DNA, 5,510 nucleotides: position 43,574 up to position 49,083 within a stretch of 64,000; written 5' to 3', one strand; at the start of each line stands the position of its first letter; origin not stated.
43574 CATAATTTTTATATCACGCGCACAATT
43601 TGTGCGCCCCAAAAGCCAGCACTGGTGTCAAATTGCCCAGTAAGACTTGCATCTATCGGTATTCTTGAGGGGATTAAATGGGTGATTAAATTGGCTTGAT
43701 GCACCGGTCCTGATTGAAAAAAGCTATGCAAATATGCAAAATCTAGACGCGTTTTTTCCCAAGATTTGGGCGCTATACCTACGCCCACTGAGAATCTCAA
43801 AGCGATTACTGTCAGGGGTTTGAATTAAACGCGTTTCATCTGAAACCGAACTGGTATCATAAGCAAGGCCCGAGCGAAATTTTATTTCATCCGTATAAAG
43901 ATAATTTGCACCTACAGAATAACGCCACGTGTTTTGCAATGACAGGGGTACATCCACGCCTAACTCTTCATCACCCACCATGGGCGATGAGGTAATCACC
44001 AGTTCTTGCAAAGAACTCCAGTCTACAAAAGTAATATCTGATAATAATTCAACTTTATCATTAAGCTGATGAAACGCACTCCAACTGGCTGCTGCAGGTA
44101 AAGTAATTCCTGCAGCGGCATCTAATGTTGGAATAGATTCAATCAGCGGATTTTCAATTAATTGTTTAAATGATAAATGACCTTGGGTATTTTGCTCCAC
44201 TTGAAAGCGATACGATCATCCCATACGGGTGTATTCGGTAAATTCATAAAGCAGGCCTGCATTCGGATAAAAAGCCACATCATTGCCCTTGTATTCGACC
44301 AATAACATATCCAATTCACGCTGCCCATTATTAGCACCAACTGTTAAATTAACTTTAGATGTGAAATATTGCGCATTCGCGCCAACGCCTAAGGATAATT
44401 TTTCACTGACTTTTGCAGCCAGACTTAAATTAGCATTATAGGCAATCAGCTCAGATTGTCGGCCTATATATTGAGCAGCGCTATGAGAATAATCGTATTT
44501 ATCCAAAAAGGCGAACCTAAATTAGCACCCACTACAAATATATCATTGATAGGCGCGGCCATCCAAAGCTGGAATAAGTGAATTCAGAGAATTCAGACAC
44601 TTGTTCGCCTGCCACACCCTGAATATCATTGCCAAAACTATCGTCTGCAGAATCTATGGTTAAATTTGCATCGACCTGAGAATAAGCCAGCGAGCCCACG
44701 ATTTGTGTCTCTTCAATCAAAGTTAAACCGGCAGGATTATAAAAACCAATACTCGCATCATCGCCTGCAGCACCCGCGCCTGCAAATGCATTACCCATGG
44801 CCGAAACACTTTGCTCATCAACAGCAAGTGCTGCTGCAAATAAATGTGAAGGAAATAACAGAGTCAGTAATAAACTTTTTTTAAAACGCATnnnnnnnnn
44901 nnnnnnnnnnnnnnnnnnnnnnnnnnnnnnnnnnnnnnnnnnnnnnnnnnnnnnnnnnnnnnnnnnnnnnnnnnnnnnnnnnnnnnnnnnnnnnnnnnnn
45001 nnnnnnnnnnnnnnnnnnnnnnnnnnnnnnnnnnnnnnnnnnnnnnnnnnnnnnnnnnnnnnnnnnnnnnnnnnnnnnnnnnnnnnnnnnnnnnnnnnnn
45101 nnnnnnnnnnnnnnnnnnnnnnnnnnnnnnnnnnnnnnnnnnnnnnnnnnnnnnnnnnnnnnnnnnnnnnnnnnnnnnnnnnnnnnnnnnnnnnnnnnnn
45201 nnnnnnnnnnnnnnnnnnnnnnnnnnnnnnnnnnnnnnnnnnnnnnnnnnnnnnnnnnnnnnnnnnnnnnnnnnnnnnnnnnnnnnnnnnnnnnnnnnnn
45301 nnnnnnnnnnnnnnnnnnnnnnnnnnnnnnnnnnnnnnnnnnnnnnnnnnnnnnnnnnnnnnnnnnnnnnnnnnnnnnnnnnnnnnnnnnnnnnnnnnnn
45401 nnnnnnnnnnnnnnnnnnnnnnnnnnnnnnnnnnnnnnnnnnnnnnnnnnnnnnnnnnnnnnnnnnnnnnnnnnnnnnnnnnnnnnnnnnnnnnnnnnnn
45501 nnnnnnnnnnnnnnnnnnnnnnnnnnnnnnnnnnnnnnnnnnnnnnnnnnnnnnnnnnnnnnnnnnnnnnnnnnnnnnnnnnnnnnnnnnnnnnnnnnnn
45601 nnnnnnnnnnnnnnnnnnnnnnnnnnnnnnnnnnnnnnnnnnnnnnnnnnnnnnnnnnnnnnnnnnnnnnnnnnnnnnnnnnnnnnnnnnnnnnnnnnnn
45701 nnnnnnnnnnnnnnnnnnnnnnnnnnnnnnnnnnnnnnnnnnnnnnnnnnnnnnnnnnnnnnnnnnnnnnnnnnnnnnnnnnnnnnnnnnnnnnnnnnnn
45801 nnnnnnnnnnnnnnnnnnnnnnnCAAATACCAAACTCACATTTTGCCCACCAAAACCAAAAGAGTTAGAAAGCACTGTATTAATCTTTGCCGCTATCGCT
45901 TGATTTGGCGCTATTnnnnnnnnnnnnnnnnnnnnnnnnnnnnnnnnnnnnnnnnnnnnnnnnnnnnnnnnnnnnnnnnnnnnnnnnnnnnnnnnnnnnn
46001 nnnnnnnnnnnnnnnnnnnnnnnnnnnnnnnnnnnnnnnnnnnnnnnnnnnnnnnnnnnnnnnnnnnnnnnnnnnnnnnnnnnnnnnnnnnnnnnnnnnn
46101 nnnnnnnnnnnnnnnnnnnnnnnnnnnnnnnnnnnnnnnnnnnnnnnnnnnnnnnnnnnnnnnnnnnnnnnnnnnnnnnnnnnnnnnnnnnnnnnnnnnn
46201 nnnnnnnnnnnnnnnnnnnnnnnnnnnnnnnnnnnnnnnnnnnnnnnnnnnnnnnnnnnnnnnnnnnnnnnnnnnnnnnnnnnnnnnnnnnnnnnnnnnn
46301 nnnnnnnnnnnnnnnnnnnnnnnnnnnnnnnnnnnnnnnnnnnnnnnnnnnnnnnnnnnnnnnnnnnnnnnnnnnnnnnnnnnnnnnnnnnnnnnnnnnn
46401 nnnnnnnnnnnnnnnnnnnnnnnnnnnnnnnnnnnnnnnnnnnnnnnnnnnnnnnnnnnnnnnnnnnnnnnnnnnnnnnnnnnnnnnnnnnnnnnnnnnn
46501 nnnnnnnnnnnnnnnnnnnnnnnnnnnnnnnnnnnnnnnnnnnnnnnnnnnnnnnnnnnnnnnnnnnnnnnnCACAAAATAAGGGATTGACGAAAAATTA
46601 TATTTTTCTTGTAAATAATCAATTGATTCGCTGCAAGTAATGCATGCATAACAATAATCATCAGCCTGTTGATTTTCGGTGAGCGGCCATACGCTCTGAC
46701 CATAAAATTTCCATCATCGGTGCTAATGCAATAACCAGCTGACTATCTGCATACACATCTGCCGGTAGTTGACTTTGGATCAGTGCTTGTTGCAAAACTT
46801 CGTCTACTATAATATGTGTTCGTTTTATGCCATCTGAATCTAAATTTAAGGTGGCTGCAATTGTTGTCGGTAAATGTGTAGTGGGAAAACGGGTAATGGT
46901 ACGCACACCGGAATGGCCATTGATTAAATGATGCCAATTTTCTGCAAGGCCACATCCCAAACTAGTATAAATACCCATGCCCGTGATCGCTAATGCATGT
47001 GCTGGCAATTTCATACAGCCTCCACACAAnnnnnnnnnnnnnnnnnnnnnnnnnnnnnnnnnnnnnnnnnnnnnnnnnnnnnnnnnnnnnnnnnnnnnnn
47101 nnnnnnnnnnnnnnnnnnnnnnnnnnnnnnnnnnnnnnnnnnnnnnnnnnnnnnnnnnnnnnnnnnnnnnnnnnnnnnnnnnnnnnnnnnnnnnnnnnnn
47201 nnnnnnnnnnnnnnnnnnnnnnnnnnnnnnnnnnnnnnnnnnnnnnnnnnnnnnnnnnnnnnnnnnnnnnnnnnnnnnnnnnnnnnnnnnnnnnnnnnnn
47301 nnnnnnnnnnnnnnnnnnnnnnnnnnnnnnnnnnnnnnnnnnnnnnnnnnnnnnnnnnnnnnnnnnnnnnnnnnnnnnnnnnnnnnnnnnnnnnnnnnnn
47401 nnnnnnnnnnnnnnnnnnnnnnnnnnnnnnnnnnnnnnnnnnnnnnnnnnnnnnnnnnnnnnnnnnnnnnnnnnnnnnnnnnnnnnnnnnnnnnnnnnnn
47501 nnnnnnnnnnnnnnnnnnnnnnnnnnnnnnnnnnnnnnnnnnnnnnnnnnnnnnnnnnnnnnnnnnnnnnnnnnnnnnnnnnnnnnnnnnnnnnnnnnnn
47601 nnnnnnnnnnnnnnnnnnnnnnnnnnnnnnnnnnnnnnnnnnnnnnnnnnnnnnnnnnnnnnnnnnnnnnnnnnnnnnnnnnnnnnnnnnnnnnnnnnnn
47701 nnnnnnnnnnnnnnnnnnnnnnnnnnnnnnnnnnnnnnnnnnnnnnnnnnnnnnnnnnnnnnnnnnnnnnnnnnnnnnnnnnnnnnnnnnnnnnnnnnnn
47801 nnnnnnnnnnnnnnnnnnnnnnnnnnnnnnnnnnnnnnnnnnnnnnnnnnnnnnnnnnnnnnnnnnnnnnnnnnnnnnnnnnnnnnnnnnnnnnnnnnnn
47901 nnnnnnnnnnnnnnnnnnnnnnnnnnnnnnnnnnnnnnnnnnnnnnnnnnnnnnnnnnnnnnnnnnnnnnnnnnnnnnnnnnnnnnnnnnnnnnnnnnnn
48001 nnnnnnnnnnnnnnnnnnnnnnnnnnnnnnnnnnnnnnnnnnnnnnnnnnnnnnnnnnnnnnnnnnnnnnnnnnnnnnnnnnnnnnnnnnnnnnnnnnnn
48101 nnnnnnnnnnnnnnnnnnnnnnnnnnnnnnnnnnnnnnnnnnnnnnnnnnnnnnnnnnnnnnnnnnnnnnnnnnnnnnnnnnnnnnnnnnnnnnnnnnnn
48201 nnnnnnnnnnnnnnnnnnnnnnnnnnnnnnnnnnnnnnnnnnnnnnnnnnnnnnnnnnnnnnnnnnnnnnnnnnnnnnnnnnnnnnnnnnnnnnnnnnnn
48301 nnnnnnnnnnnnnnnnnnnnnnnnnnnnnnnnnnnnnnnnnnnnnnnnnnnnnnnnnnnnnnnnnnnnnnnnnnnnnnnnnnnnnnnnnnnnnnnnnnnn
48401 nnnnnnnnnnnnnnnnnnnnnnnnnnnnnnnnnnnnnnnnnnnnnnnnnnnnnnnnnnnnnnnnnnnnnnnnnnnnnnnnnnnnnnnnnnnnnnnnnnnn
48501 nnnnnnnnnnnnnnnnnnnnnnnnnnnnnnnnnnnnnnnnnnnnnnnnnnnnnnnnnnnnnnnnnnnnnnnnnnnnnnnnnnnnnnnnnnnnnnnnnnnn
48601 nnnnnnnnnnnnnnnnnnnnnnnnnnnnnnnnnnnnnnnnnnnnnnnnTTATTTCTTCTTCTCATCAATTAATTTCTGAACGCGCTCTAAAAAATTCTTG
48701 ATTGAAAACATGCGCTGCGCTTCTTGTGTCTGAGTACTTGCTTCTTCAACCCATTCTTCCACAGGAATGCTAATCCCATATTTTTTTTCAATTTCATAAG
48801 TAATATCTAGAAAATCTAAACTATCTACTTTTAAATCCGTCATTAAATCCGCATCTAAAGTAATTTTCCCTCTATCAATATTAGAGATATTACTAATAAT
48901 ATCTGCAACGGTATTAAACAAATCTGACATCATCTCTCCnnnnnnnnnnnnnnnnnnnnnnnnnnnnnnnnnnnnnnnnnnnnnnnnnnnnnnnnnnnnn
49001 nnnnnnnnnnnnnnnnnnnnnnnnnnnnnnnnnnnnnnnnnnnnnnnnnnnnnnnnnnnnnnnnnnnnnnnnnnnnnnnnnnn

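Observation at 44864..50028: acpXL-type specialised fatty-acid operon: reductase - ACP - FabZ-like - KS-like - KS, followed by a desaturase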

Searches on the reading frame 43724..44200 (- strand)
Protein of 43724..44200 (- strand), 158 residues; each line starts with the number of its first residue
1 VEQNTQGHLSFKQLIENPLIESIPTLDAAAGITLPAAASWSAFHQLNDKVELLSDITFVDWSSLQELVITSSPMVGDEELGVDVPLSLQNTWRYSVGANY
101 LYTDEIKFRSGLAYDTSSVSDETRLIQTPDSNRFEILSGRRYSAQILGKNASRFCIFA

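Call 3: search_protein_families(library=pfam, proteins=[window:43724-44200:-], max_evalue=0.01)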
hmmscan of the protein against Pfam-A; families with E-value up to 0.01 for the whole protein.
window:43724-44200:- (158 aa): 1 family
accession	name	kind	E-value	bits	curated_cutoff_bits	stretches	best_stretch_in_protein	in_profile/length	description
PF03349.22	Toluene_X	-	3.8e-26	92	29.7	1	6-145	241-370/421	Outer membrane protein transport protein (OMPP1/FadL/TodX)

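Call 4: search_protein_families(library=ncbifam, proteins=[window:43724-44200:-], max_evalue=0.01)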
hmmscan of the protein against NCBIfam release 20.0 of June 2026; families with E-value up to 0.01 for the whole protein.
window:43724-44200:- (158 aa): 2 families
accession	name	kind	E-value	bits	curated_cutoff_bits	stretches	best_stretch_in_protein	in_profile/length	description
NF007988.0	PRK10716.1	equivalog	6.8e-15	54.6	585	1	25-143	276-390/435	long-chain fatty acid transporter FadL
NF050080.1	pilus_FilD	exception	2.1e-06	26.3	970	1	73-129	418-472/549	putative pilus system OmpP1/FadL family transporter FilD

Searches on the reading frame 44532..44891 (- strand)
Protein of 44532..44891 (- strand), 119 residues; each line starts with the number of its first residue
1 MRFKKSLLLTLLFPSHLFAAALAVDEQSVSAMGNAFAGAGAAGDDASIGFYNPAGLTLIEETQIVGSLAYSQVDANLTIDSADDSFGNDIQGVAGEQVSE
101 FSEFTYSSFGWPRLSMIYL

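Call 3: search_protein_families(library=pfam, proteins=[window:44532-44891:-], max_evalue=0.01)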
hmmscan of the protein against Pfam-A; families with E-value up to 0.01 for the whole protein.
window:44532-44891:- (119 aa): 1 family
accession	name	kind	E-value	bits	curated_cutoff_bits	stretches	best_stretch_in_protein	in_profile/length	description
PF03349.22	Toluene_X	-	7.4e-13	48.2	29.7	1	16-86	7-77/421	Outer membrane protein transport protein (OMPP1/FadL/TodX)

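Call 4: search_protein_families(library=ncbifam, proteins=[window:44532-44891:-], max_evalue=0.01)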
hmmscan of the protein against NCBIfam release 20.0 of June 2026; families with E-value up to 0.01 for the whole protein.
window:44532-44891:- (119 aa): 1 family
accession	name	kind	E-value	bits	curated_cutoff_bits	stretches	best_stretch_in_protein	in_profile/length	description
NF007988.0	PRK10716.1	equivalog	2.2e-08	33.2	585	1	12-82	18-88/435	long-chain fatty acid transporter FadL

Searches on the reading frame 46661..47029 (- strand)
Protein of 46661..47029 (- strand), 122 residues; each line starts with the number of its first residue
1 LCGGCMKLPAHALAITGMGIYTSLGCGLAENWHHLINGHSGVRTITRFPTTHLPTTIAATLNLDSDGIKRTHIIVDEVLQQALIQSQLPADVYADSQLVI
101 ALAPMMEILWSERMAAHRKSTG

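Call 3: search_protein_families(library=pfam, proteins=[window:46661-47029:-], max_evalue=0.01)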
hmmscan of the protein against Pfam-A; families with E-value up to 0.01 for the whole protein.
window:46661-47029:- (122 aa): 1 family
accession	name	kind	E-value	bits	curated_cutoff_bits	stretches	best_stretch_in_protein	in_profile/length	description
PF00109.32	ketoacyl-synt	-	0.00016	21.8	20.8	1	13-62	4-58/252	Beta-ketoacyl synthase, N-terminal domain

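Call 4: search_protein_families(library=ncbifam, proteins=[window:46661-47029:-], max_evalue=0.01)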
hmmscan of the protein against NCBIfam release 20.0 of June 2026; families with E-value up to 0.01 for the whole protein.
window:46661-47029:- (122 aa): 10 families
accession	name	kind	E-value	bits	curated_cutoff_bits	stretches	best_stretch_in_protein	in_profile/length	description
NF005076.0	PRK06501.1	equivalog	2.3e-20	72.9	629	1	13-119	13-121/425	beta-ketoacyl-ACP synthase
NF004970.0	PRK06333.1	subfamily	5e-10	38.8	525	1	13-63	6-56/424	beta-ketoacyl-ACP synthase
TIGR03150.1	fabF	equivalog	5.2e-10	38.6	493.75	1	14-62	4-52/407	beta-ketoacyl-ACP synthase II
NF005589.0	PRK07314.1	subfamily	5.6e-09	35.3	387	1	13-62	6-55/413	beta-ketoacyl-ACP synthase II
NF004618.0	PRK05952.1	equivalog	3.6e-08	32.7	455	1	14-112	5-97/384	beta-ketoacyl-ACP synthase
NF058662.1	cispenta_AmcF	equivalog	5.3e-08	32.3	325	1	14-91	3-81/369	cispentacin biosynthesis acyltransferase subunit AmcF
NF006274.0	PRK08439.1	equivalog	3.2e-06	26.2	621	1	13-62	4-53/406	beta-ketoacyl-ACP synthase II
NF006434.0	PRK08722.1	equivalog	6e-06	25.4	759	1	13-61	6-54/414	beta-ketoacyl-ACP synthase II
NF005935.0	PRK07967.1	equivalog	0.0055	15.6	630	1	14-68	5-59/406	beta-ketoacyl-ACP synthase I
NF005916.1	PRK07910.1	equivalog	0.006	15.6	560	1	13-66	14-69/418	KasA/KasB family beta-ketoacyl-ACP synthase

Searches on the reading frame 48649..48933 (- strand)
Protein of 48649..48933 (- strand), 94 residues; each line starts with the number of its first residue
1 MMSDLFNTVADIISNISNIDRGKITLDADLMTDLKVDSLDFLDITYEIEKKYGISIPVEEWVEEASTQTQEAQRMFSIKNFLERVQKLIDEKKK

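Call 3: search_protein_families(library=pfam, proteins=[window:48649-48933:-], max_evalue=0.01)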
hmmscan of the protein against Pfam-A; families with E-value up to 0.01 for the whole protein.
window:48649-48933:- (94 aa): 2 families
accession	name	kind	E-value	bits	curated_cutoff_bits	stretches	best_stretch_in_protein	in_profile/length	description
PF00550.31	PP-binding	-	5.6e-09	36.6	20.8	1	8-61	2-54/67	Phosphopantetheine attachment site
PF07377.18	DUF1493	-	0.0099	17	21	0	17-55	22-60/108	Protein of unknown function (DUF1493)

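Call 4: search_protein_families(library=ncbifam, proteins=[window:48649-48933:-], max_evalue=0.01)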
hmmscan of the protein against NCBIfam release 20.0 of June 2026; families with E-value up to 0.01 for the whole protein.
window:48649-48933:- (94 aa): 18 families
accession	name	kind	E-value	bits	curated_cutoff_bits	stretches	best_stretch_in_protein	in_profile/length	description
NF005079.0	PRK06508.1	equivalog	7.2e-26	90.4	83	1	2-93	1-92/93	acyl carrier protein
NF002150.0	PRK00982.1-4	subfamily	5.1e-13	49.1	66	1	4-60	5-61/80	acyl carrier protein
NF002148.0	PRK00982.1-2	subfamily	1.5e-12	47.2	71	1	2-60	2-60/79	acyl carrier protein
TIGR00517.1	acyl_carrier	equivalog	3.5e-12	46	70.45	1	3-60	2-59/77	acyl carrier protein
NF002147.0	PRK00982.1-1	equivalog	1.4e-10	40.8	84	1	4-61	7-64/83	acyl carrier protein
NF040636.1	AcpM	exception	3.8e-10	39.6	146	1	5-61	6-62/93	meromycolate extension acyl carrier protein AcpM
NF002151.0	PRK00982.1-5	equivalog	6.7e-09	35.8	92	1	2-65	1-63/78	acyl carrier protein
NF003757.0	PRK05350.1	equivalog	2.3e-08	34.1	65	1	4-61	6-63/83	acyl carrier protein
NF058660.1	cispen_ACP_AmcB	equivalog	3.5e-06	27.1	80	1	18-64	17-63/80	cispentacin biosynthesis acyl carrier protein AmcB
NF002149.0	PRK00982.1-3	equivalog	3.8e-06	26.7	106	1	2-61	1-60/78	acyl carrier protein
NF006031.0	PRK08172.1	equivalog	4.7e-06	27.2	76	1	3-60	3-60/82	acyl carrier protein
NF009104.0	PRK12449.1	equivalog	1.5e-05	24.9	70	1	4-66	5-66/80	acyl carrier protein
NF003464.0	PRK05087.1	equivalog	8.6e-05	22.5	68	1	6-61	4-59/78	D-alanine--poly(phosphoribitol) ligase subunit DltC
NF005798.0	PRK07639.1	equivalog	9e-05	22.8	100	1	23-90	25-86/91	petrobactin biosynthesis protein AsbD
NF006617.0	PRK09184.1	subfamily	0.00015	21.7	70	1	9-57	18-70/96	phosphopantetheine-binding protein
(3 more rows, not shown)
